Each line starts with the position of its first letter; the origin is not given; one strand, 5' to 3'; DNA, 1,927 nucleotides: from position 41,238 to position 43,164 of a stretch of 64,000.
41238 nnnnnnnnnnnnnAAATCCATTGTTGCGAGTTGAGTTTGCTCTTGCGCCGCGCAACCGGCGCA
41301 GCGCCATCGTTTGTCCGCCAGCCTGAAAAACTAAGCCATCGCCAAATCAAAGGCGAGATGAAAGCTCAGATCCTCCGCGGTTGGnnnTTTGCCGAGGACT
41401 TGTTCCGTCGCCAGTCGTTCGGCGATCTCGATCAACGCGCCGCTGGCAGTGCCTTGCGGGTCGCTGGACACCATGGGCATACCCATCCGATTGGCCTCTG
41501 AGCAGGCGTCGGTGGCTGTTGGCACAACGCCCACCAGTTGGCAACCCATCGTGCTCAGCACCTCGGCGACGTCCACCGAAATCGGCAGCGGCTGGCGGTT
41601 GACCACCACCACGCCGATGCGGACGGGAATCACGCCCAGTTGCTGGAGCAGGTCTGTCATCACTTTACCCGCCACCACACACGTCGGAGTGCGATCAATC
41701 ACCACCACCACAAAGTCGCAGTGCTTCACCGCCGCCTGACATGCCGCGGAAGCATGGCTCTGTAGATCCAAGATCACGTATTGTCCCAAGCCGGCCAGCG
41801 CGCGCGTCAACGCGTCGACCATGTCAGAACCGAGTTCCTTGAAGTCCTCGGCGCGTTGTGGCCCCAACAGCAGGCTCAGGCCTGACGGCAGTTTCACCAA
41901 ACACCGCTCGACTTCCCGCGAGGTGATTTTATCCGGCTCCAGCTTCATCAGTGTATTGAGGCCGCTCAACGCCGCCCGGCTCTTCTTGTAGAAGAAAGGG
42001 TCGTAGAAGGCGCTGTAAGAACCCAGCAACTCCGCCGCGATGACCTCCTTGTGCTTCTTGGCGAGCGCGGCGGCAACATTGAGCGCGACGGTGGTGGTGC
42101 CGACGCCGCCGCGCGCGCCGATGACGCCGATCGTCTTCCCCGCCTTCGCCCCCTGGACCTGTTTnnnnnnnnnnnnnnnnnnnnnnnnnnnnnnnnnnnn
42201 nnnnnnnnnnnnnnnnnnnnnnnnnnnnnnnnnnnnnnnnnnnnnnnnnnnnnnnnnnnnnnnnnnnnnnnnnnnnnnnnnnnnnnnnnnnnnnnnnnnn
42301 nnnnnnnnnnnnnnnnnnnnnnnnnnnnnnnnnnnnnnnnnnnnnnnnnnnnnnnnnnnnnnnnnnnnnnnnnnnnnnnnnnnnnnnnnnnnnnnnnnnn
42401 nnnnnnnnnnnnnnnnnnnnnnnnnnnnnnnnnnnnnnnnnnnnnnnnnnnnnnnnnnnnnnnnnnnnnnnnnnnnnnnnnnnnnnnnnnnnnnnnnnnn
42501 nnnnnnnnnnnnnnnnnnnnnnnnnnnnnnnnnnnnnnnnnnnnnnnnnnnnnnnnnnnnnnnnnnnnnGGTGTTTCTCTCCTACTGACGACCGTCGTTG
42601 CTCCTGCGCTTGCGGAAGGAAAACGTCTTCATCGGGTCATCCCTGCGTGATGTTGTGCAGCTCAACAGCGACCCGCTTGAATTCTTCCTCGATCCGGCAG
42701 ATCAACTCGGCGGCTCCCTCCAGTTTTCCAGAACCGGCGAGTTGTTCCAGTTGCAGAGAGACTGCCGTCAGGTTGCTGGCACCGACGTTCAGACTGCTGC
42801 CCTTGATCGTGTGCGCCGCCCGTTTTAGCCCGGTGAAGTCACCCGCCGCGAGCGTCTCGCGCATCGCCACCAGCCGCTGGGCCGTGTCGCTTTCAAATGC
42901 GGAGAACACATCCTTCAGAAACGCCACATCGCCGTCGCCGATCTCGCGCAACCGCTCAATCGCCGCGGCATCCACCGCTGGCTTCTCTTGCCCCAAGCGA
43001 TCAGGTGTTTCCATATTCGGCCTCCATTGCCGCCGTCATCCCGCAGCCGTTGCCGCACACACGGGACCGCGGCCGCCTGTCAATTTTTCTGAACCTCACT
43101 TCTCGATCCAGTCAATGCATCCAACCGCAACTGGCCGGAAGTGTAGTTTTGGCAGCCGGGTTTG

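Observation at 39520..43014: Orphan Hpt protein followed by two paralogous REC-MinD/ParA (CpaE-like) ATPases and a DUF2752 membrane protein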

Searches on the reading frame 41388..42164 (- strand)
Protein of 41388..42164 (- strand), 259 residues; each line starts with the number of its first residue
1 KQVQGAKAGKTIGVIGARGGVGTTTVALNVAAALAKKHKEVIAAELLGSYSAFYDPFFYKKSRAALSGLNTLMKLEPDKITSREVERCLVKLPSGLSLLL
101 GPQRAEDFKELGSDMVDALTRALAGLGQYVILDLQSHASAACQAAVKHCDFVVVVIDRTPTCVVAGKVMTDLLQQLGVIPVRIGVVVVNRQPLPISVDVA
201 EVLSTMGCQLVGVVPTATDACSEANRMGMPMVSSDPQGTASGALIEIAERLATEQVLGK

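Call 13: search_solved_structures(query=window:41388-42164:-, max_evalue=1, show_alignments=2)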
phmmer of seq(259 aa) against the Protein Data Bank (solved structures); distinct sequences matched with E-value up to 1: 41.
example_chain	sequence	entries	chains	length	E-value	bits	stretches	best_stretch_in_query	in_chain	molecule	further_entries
4v02_A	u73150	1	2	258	6.9e-09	38.6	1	12-256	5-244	SITE-DETERMINING PROTEIN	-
4v03_A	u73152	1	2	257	1e-08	38.1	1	12-256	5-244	SITE-DETERMINING PROTEIN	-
4rz3_A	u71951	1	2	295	6.4e-05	25.6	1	8-255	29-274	Site-determining protein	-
4rz2_A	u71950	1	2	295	8.6e-05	25.2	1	8-255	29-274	Site-determining protein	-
3ea0_A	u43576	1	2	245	0.00011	24.9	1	8-248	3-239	ATPase, ParA family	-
1hyq_A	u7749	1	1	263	0.001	21.7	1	10-252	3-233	CELL DIVISION INHIBITOR (MIND-1)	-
1g3q_A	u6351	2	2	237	0.0021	20.6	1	9-45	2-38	CELL DIVISION INHIBITOR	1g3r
1ion_A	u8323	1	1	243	0.0034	20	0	11-45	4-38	PROBABLE CELL DIVISION INHIBITOR MIND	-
3fkq_A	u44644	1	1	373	0.0051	19.4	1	16-135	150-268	NtrC-like two-domain protein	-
6iub_A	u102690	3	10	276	0.0063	19.1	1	5-72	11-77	SpoOJ regulator (Soj)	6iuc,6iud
8jmj_A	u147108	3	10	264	0.0085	18.7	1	11-133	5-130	SpoOJ regulator (Soj)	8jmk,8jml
3cwq_A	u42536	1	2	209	0.015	17.8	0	126-212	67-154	ParA family chromosome partitioning protein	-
3k9g_A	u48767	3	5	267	0.026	17.1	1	7-161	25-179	PF-32 protein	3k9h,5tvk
6ybu_A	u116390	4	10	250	0.029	16.9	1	12-163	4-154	Bacterial cellulose secretion regulator BcsQ | Cell division protein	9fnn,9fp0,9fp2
6ybb_A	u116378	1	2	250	0.03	16.9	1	12-163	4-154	Bacterial cellulose secretion regulator BcsQ, R156E mutant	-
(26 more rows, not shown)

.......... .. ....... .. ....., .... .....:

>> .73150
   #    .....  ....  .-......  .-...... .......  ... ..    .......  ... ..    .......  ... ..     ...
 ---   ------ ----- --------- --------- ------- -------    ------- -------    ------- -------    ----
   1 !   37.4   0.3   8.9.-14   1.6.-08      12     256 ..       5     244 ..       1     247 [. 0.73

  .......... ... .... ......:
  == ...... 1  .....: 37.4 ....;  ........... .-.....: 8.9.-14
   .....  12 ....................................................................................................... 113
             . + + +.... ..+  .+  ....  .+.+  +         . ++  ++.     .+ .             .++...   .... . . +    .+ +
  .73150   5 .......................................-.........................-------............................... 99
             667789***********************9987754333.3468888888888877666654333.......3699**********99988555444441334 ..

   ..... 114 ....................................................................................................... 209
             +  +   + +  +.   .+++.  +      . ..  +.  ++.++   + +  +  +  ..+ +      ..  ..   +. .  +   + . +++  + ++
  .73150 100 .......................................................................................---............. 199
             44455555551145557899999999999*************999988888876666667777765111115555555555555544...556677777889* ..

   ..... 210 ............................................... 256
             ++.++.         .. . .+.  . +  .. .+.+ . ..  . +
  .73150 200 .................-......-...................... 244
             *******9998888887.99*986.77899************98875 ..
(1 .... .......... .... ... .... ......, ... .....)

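Call 36: find_related_loci(query=A2, collection=metagenome_contigs, flank=10000)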
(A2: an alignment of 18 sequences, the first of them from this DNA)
Query A2 (259 aa) in metagenome_contigs; peptide patterns used: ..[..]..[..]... (x = any residue, [..] = any of these).
599 stretches matched a pattern (row limit reached: there are more); 466 encode a relative of the query (tblastn E <= 1e-3); the best 80 are kept; 80 distinct loci.
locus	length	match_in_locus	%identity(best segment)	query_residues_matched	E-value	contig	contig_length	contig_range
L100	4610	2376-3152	85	1-259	5e-149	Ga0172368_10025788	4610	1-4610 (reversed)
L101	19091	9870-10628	42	1-257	5e-55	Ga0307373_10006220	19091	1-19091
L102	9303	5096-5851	39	1-255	2e-53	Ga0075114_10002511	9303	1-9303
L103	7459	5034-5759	36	7-252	5e-52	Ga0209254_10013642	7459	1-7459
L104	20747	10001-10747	38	6-258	5e-49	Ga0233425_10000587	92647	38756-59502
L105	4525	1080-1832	35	1-252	3e-47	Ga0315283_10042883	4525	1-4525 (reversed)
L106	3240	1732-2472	34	7-256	9e-47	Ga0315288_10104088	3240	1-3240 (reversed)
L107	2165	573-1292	37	9-252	2e-46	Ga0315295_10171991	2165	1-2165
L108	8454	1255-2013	38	2-258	4e-46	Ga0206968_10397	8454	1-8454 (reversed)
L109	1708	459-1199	39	8-258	2e-46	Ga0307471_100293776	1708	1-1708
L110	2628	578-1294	39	7-257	9e-45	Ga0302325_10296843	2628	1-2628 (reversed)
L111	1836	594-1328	35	9-256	5e-44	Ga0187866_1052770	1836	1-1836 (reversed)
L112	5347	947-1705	37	1-257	2e-43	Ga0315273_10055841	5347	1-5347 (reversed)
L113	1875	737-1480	37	4-254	4e-42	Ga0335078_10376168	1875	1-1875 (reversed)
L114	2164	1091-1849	37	1-256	6e-42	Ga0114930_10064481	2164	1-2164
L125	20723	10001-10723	36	8-252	3e-34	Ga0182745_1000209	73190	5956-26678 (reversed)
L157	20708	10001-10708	31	11-251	8e-29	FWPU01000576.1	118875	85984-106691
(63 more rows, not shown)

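Call 51: search_protein_families(library=pfam, proteins=[L125:2498-3466:-, L125:3478-4887:-, L125:5006-5191:-, L125:5569-6390:-, L125:6433-7176:-, L125:7201-9159:-, L125:9557-10756:+, L125:10865-17059:+, L125:17063-20203:+], max_evalue=0.001)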
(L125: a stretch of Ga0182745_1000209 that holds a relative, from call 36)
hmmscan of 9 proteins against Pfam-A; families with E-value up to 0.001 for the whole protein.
L125:2498-3466:- (322 aa): 1 family
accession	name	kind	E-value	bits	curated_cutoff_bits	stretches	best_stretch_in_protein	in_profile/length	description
PF00482.28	T2SSF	-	1.1e-16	61.4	25.2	1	158-283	2-124/125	Type II secretion system (T2SS), protein F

L125:3478-4887:- (469 aa): 2 families
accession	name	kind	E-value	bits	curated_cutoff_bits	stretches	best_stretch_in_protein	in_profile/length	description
PF00437.27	T2SSE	-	1.5e-63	215.1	24.9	1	114-403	4-284/370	Type II/IV secretion system protein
PF00005.33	ABC_tran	-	0.00038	21.5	25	1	239-275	9-45/137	ABC transporter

L125:5006-5191:- (61 aa): 1 family
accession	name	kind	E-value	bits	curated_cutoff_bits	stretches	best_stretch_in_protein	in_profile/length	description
PF04964.19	Flp_Fap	-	6e-15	55.2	32.2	1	15-56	5-46/46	Flp/Fap pilin component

L125:5569-6390:- (273 aa): 21 families
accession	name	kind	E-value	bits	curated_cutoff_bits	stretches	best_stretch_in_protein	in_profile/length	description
PF07719.23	TPR_2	-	1.2e-24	84.7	27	1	92-124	2-34/34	Tetratricopeptide repeat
PF00515.34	TPR_1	-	7.9e-22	76.6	27.8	1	95-123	5-33/34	Tetratricopeptide repeat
PF13181.12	TPR_8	-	1.1e-17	63.1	25.7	1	95-123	5-33/34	Tetratricopeptide repeat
PF13414.12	TPR_11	-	4e-17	62.1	26.8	2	137-173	6-42/42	TPR repeat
PF13424.12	TPR_12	-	6.7e-17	61.9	30.1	2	130-185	8-71/77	Tetratricopeptide repeat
PF13431.12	TPR_17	-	3.1e-16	58.6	24.4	1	149-179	3-33/34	Tetratricopeptide repeat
PF13432.12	TPR_16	-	3.6e-15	56.5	32.7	2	64-125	4-65/65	Tetratricopeptide repeat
PF13428.12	TPR_14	-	1.8e-14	53.2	23.5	1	59-99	3-43/44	Tetratricopeptide repeat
PF14559.12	TPR_19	-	5e-14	52.8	25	2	69-126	3-60/68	Tetratricopeptide repeat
PF13374.12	TPR_10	-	3.3e-12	46.4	27.5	0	94-120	5-31/42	Tetratricopeptide repeat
PF13176.12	TPR_7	-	3.6e-11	42.7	27.9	1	94-126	2-36/36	Tetratricopeptide repeat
PF13371.12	TPR_9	-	2e-07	31.3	35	1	67-125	5-63/73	Tetratricopeptide repeat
PF13174.12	TPR_6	-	3e-07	31.1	26.3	0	61-89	4-32/33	Tetratricopeptide repeat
PF12895.13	ANAPC3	-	5.6e-06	27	27.2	0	69-149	1-80/82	Anaphase-promoting complex, cyclosome, subunit 3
PF25064.1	ARM_TT21_5th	-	6.3e-06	26.9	27.8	0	69-120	13-64/117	TT21 fifth ARM repeats domain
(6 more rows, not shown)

L125:6433-7176:- (247 aa): 0 families

L125:7201-9159:- (652 aa): 2 families
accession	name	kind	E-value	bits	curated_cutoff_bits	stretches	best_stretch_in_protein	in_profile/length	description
PF00263.26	Secretin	-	2.5e-41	141.5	27.5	1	420-583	1-168/169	Bacterial type II and III secretion system protein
PF13629.12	T2SS-T3SS_pil_N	-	1.4e-08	34.7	23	1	130-201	6-71/72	Pilus formation protein N terminal region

L125:9557-10756:+ (399 aa): 7 families
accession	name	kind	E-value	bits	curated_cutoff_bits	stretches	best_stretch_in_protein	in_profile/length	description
PF00072.30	Response_reg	-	3.5e-17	63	30.2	1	15-124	2-107/111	Response regulator receiver domain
PF13614.12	AAA_31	-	2.5e-08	34.5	27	1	151-187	2-38/177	AAA domain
PF06564.18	CBP_BcsQ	-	3.9e-06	27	21.3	1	153-318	4-171/234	Cellulose biosynthesis protein BcsQ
PF01656.29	CbiA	-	2.4e-05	24.7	25.4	1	153-187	1-35/125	CobQ/CobB/MinD/ParA nucleotide binding domain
PF02374.21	ArsA_ATPase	-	7.6e-05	22.5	24.3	1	155-189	5-39/305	Anion-transporting ATPase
PF10609.15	ParA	-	8.4e-05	22.6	27.1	0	151-184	4-37/246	NUBPL iron-transfer P-loop NTPase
PF00142.24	Fer4_NifH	-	0.00017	21.6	25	0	154-186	4-35/271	4Fe-4S iron sulfur cluster binding proteins, NifH/frxC family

L125:10865-17059:+ (2064 aa): 13 families
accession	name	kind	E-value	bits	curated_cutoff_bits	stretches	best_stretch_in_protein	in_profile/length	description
PF00072.30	Response_reg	-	5e-51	172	30.2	2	1815-1928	1-110/111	Response regulator receiver domain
PF00989.32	PAS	-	5.7e-42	142.7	22.6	4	1274-1383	2-113/113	PAS fold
PF13426.13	PAS_9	-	4e-40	136.7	27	4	1287-1385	4-103/103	PAS domain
PF08447.18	PAS_3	-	1.5e-39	134.6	25.6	2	438-526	1-89/89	PAS fold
PF08448.16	PAS_4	-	9.4e-36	122.8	23.1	2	1281-1386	3-108/110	PAS fold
PF02518.31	HATPase_c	-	3.1e-31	108.5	26.4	1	1518-1632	1-109/111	Histidine kinase-, DNA gyrase B-, and HSP90-like ATPase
PF00512.31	HisKA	-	4.1e-23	81.7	26.9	1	1406-1471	1-66/66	His Kinase A (phospho-acceptor) domain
PF13188.13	PAS_8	-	3.1e-18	65.4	21.8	1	538-591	2-55/65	PAS domain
PF00672.30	HAMP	-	2.7e-15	56.8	25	1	343-394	2-53/53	HAMP domain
PF02743.24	dCache_1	-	9.5e-13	48.7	45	1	44-307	1-239/240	Cache domain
PF01627.28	Hpt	-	5.2e-10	39.9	24.6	1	1963-2044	1-82/84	Hpt domain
PF01590.32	GAF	-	5.5e-10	40.3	22.4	1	943-1078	7-132/133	GAF domain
PF12860.13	PAS_7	-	4.4e-06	27.3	27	0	1107-1217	6-115/115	PAS fold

L125:17063-20203:+ (1046 aa): 8 families
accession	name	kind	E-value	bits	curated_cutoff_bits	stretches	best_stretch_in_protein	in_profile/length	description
PF02518.31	HATPase_c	-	1.5e-30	106.3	26.4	1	665-778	1-108/111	Histidine kinase-, DNA gyrase B-, and HSP90-like ATPase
PF00072.30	Response_reg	-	2.1e-29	102.3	30.2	1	802-915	1-110/111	Response regulator receiver domain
PF00512.31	HisKA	-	1.5e-22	79.8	26.9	1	553-618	1-66/66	His Kinase A (phospho-acceptor) domain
PF00672.30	HAMP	-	6.7e-16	58.8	25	1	346-397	2-53/53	HAMP domain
PF02743.24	dCache_1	-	3.8e-11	43.4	45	1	49-310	7-239/240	Cache domain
PF01627.28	Hpt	-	7.1e-11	42.6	24.6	1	953-1034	1-82/84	Hpt domain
PF12860.13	PAS_7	-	3.7e-05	24.3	27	1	427-534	4-111/115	PAS fold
PF23198.2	PDE8A_N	-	0.00024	21.5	29.6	0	800-894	13-104/147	PDE8A-like, N-terminal domain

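Call 52: search_protein_families(library=pfam, proteins=[L157:9347-10741:+, L157:10755-12026:+, L157:12410-13975:+, L157:14042-14470:+, L157:14477-14656:+, L157:14728-15159:+, L157:15300-15707:+, L157:15751-17040:+, L157:17084-17866:+, L157:6688-8745:-], max_evalue=0.001)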
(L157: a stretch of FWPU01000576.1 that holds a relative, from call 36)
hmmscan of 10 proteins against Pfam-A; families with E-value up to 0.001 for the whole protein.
L157:9347-10741:+ (464 aa): 5 families
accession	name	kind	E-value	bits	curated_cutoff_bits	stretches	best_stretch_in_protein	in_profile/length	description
PF00072.30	Response_reg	-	2e-29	102.4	30.2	1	93-203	2-110/111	Response regulator receiver domain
PF23198.2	PDE8A_N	-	9.5e-05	22.8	29.6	1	103-170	24-92/147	PDE8A-like, N-terminal domain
PF10609.15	ParA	-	0.00014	21.8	27.1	0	220-245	6-31/246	NUBPL iron-transfer P-loop NTPase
PF13614.12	AAA_31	-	0.00017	22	27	0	222-250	6-34/177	AAA domain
PF06564.18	CBP_BcsQ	-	0.00024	21.1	21.3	0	220-250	4-34/234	Cellulose biosynthesis protein BcsQ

L157:10755-12026:+ (423 aa): 1 family
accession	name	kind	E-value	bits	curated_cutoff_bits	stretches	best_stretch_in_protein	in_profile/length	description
PF09594.16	GT87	-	7.4e-32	111.4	25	1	83-324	2-237/237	Glycosyltransferase family 87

L157:12410-13975:+ (521 aa): 0 families

L157:14042-14470:+ (142 aa): 0 families

L157:14477-14656:+ (59 aa): 1 family
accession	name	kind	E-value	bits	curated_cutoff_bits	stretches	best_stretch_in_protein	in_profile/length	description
PF04964.19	Flp_Fap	-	3.3e-06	27.2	32.2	1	22-55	12-45/46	Flp/Fap pilin component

L157:14728-15159:+ (143 aa): 1 family
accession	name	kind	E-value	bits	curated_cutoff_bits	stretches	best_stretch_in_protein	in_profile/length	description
PF07811.17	TadE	-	6.5e-14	52.2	22.9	1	26-68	1-43/43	TadE-like protein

L157:15300-15707:+ (135 aa): 2 families
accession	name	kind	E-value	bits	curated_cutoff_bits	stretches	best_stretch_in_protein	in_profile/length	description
PF07811.17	TadE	-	2.4e-17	63.2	22.9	1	18-57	4-43/43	TadE-like protein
PF13400.11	Tad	-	0.00091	19.9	22.3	1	21-57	6-42/47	Putative Flp pilus-assembly TadE/G-like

L157:15751-17040:+ (429 aa): 1 family
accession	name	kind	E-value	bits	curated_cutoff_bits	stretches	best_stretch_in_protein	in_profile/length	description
PF13400.11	Tad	-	8.6e-07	29.6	22.3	1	122-169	1-47/47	Putative Flp pilus-assembly TadE/G-like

L157:17084-17866:+ (260 aa): 3 families
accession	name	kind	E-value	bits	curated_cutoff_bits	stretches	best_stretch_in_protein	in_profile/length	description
PF08666.17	SAF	-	1.4e-13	51.6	21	1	44-104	2-62/63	SAF domain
PF16976.10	RcpC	-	3.2e-10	40.4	28.8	1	114-221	3-109/114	Flp pilus assembly protein RcpC/CpaB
PF13144.11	ChapFlgA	-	2.8e-06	27.8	23.8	1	44-124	2-82/122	Chaperone for flagella basal body P-ring formation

L157:6688-8745:- (685 aa): 0 families

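Call 70: search_protein_families(library=pfam, alignment_id=A3, max_evalue=0.0001)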
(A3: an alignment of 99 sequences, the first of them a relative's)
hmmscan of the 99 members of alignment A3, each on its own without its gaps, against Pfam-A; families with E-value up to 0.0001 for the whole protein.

A. member 1, L101:5222-7171:+ (649 aa): 4 families
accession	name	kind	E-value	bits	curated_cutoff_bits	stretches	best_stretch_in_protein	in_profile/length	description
PF00072.30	Response_reg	-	7.1e-25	87.8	30.2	1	534-645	2-110/111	Response regulator receiver domain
PF01584.24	CheW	-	6.2e-18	65.2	23.5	1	383-512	3-136/138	CheW-like domain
PF02518.31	HATPase_c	-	3.5e-12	47.2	26.4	1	242-376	4-110/111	Histidine kinase-, DNA gyrase B-, and HSP90-like ATPase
PF02895.20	H-kinase_dim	-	1e-06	29.6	23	0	68-105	2-37/68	Signal transducing histidine kinase, homodimeric domain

B. families by the number of members that match (of 99 scanned): 106 families (the first 25 are shown)
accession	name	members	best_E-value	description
PF02518.31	HATPase_c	24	1.2e-35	Histidine kinase-, DNA gyrase B-, and HSP90-like ATPase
PF00072.30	Response_reg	22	1.5e-58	Response regulator receiver domain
PF00512.31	HisKA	21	8.9e-23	His Kinase A (phospho-acceptor) domain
PF01590.32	GAF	9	8e-28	GAF domain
PF13185.12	GAF_2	8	9.8e-29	GAF domain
PF13492.12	GAF_3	7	7.4e-28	GAF domain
PF00989.32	PAS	6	2.8e-24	PAS fold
PF08448.16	PAS_4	6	2.4e-21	PAS fold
PF13614.12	AAA_31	5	3.1e-17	AAA domain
PF10609.15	ParA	5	2.1e-15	NUBPL iron-transfer P-loop NTPase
PF01627.28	Hpt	5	3.1e-11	Hpt domain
PF01656.29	CbiA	5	3.1e-10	CobQ/CobB/MinD/ParA nucleotide binding domain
PF13426.13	PAS_9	4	1.3e-26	PAS domain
PF08241.18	Methyltransf_11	3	7.2e-27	Methyltransferase domain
PF13649.12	Methyltransf_25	3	5.3e-25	Methyltransferase domain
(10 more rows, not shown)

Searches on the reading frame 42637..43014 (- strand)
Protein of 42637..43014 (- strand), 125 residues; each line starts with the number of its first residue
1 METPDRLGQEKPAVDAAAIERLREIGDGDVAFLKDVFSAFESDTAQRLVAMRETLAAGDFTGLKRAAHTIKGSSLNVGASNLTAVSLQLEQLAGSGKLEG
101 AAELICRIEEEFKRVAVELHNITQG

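Call 3: search_protein_families(library=pfam, proteins=[window:42637-43014:-], max_evalue=0.01)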
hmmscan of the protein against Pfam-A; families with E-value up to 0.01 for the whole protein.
window:42637-43014:- (125 aa): 1 family
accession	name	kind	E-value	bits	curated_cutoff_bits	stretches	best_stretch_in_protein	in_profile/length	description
PF01627.28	Hpt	-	1.6e-14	54.3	24.6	1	36-115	2-81/84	Hpt domain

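Call 4: search_protein_families(library=ncbifam, proteins=[window:42637-43014:-], max_evalue=0.01)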
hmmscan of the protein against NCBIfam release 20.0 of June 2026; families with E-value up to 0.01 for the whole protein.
window:42637-43014:- (125 aa): 4 families
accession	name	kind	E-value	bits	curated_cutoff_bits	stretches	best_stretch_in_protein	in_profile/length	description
NF041948.1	Phrelay_LuxU_Vib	equivalog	0.00058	20.2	140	1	16-99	6-87/110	quorum-sensing phosphorelay protein LuxU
NF007420.1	PRK09959.1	equivalog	0.0017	16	1995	1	17-93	1086-1162/1197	acid-sensing system histidine kinase EvgS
TIGR02956.1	TMAO_torS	equivalog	0.0018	16.5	676.5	1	33-100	880-947/967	TMAO reductase system sensor histidine kinase/response regulator TorS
NF008302.0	PRK11091.1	equivalog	0.0057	14.9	838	1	32-115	682-765/779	aerobic respiration two-component sensor histidine kinase ArcB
